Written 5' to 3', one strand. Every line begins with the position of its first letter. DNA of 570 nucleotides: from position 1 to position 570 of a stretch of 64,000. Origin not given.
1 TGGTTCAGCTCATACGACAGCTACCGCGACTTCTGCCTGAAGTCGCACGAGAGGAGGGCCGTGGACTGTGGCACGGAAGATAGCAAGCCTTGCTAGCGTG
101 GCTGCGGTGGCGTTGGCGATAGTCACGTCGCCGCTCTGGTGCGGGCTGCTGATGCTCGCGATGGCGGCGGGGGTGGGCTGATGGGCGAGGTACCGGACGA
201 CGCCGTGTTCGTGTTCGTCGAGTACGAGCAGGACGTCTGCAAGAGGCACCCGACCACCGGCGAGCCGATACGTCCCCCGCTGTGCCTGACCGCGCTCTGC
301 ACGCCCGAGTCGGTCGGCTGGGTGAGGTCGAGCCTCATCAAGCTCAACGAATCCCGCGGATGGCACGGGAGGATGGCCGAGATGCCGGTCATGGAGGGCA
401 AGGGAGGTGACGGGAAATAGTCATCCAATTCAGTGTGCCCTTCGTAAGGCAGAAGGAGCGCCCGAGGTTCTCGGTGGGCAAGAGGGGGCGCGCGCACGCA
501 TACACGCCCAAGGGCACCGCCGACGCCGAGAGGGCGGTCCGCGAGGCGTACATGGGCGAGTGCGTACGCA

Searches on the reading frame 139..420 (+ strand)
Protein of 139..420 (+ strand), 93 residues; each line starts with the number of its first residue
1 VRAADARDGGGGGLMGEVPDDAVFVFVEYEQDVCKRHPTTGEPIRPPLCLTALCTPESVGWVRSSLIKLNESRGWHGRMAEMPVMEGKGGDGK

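Call 32: search_protein_families(library=pfam, alignment_id=A2, max_evalue=0.001)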
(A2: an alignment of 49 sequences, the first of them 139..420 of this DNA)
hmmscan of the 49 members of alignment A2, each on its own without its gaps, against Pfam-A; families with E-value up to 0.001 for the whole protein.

A. member 1, window:139-420:+ (93 aa): 0 families

B. families by the number of members that match (of 49 scanned): 45 families (the first 25 are shown)
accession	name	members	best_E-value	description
PF13384.12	HTH_23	2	2.9e-12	Homeodomain-like domain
PF02796.21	HTH_7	2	1.1e-09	Helix-turn-helix domain of resolvase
PF03837.19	RecT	1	6.3e-49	RecT family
PF00692.24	dUTPase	1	7.8e-33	dUTPase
PF01555.25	N6_N4_Mtase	1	8.2e-33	DNA methylase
PF00436.31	SSB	1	4.7e-29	Single-strand binding protein family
PF09588.16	YqaJ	1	6.7e-28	YqaJ-like viral recombinase domain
PF09524.15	Phg_2220_C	1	5.3e-23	Conserved phage C-terminus (Phg_2220_C)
PF24729.2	Acb2_Tad1_hairpin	1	2.7e-22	Acb2/Tad1, hairpin domain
PF00712.24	DNA_pol3_beta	1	7.1e-21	DNA polymerase III beta subunit, N-terminal domain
PF02768.20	DNA_pol3_beta_3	1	6.6e-18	DNA polymerase III beta subunit, C-terminal domain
PF05866.16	RusA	1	3e-14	Endodeoxyribonuclease RusA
PF02767.21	DNA_pol3_beta_2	1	3e-14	DNA polymerase III beta subunit, central domain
PF14359.12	DUF4406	1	7.5e-13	Domain of unknown function (DUF4406)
PF13518.12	HTH_28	1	9.3e-12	Helix-turn-helix domain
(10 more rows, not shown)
